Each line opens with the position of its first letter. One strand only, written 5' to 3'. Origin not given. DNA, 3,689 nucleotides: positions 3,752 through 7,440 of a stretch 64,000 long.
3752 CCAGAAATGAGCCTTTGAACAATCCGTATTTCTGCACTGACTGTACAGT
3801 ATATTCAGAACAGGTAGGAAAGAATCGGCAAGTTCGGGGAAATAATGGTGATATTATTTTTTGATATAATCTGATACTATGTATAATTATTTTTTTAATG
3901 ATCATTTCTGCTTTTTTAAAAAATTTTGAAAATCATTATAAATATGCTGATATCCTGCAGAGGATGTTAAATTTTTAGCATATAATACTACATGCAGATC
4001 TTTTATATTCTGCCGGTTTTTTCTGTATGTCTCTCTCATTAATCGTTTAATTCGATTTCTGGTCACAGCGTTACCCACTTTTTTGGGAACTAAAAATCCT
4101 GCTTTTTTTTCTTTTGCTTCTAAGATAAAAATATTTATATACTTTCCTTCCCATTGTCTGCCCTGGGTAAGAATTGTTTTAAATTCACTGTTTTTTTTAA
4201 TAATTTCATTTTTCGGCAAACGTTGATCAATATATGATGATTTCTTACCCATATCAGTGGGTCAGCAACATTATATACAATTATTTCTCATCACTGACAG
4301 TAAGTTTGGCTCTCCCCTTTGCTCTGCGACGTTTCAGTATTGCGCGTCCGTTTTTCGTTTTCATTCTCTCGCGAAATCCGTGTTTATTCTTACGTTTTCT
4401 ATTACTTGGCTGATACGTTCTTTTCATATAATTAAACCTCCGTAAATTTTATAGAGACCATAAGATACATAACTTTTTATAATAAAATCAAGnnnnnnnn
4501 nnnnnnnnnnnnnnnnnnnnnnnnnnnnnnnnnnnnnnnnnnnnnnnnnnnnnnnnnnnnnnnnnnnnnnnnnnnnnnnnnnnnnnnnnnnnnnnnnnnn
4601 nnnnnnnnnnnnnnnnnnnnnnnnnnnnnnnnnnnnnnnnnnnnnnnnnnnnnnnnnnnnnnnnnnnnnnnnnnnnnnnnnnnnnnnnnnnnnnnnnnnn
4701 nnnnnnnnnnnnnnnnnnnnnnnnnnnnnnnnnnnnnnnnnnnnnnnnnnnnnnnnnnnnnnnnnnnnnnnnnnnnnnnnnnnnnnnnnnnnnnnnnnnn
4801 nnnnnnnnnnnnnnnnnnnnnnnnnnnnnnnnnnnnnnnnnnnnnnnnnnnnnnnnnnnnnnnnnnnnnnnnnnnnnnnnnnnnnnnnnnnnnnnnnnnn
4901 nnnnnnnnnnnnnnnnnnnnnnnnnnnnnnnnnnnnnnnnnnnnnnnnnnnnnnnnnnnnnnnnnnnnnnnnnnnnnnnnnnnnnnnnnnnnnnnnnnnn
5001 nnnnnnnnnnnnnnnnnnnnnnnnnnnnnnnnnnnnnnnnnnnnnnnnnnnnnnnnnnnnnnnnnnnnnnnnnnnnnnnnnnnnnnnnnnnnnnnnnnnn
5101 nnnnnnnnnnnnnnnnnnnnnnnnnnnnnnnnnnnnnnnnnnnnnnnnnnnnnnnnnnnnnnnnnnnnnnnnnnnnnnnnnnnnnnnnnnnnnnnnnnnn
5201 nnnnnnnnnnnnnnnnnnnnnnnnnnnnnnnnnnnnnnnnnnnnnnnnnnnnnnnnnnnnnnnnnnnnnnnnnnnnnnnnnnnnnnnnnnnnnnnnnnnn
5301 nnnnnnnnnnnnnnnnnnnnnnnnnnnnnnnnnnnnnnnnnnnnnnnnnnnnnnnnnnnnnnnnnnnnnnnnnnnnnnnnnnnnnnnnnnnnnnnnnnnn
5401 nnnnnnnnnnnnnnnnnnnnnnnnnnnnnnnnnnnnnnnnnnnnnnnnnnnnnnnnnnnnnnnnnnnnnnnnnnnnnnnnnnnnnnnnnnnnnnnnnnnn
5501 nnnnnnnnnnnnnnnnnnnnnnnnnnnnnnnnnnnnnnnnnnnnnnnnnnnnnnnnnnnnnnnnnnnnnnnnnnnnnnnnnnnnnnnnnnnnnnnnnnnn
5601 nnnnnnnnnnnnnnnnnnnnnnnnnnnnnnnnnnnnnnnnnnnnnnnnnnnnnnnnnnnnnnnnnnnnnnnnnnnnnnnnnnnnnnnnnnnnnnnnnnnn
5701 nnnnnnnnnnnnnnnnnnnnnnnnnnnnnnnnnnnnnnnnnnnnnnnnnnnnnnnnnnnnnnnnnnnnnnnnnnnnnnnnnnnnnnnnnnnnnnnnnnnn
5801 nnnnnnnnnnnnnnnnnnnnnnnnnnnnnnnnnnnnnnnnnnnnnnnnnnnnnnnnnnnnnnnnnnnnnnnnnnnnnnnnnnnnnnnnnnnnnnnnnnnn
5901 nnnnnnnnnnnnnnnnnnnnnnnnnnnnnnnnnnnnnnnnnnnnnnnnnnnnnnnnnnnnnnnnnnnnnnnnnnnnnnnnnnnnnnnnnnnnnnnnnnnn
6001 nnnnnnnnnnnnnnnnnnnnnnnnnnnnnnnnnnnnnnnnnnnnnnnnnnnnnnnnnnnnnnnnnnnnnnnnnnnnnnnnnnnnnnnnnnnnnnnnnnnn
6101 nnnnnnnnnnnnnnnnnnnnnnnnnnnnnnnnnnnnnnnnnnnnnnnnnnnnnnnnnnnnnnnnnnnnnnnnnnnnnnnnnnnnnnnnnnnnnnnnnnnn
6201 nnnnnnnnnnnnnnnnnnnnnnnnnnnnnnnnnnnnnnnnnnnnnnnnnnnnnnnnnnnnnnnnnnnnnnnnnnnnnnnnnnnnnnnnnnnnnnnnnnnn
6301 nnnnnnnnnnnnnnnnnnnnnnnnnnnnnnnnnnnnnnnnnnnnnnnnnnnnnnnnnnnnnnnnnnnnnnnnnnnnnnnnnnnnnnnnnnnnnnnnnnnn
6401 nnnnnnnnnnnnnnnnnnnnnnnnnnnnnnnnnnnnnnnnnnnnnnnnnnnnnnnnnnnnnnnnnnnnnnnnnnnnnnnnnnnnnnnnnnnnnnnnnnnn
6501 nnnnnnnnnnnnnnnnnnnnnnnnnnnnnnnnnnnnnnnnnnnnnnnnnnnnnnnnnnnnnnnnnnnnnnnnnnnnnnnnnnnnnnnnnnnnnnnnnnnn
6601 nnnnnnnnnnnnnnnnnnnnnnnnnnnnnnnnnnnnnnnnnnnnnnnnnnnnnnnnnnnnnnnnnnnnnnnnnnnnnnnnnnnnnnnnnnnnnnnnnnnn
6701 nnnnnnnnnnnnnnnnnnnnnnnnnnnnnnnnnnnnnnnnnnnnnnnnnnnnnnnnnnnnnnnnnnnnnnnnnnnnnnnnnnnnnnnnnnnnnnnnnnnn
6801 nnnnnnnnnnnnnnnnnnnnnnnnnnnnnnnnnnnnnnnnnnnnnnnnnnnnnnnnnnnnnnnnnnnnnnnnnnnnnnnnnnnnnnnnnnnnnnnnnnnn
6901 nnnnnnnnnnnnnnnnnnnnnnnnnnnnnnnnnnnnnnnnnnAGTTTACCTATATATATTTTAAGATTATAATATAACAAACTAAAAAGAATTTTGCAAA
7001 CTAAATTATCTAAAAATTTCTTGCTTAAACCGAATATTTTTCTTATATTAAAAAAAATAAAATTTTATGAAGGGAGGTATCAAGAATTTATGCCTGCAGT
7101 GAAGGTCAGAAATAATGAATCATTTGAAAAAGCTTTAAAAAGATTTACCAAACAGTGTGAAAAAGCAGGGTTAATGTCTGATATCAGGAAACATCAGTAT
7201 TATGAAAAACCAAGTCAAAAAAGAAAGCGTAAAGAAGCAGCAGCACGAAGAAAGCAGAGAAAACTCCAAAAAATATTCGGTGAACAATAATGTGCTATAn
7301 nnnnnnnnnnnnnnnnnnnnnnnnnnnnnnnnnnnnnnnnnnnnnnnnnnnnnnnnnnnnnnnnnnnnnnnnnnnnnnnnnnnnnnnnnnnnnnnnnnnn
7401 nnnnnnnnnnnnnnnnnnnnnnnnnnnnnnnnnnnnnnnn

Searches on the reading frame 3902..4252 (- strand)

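Call 21: search_protein_families(library=pfam, proteins=[window:3902-4252:-], max_evalue=0.0001)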
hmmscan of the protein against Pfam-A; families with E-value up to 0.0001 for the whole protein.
window:3902-4252:- (116 aa): 1 family
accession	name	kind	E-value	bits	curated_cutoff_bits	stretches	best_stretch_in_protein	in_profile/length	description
PF00825.24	Ribonuclease_P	-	7.8e-26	90.7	22.3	1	12-114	1-107/109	Ribonuclease P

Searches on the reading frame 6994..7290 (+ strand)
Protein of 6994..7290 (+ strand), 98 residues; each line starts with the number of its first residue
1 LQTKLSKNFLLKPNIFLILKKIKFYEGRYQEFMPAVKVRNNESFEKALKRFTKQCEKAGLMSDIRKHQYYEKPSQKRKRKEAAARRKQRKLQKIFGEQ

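Call 21: search_protein_families(library=pfam, proteins=[window:6994-7290:+], max_evalue=0.0001)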
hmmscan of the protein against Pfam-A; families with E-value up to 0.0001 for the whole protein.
window:6994-7290:+ (98 aa): 1 family
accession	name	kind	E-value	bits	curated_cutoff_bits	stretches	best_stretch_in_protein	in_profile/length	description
PF01165.25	Ribosomal_S21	-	8e-23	80.3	27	1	36-89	2-55/55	Ribosomal protein S21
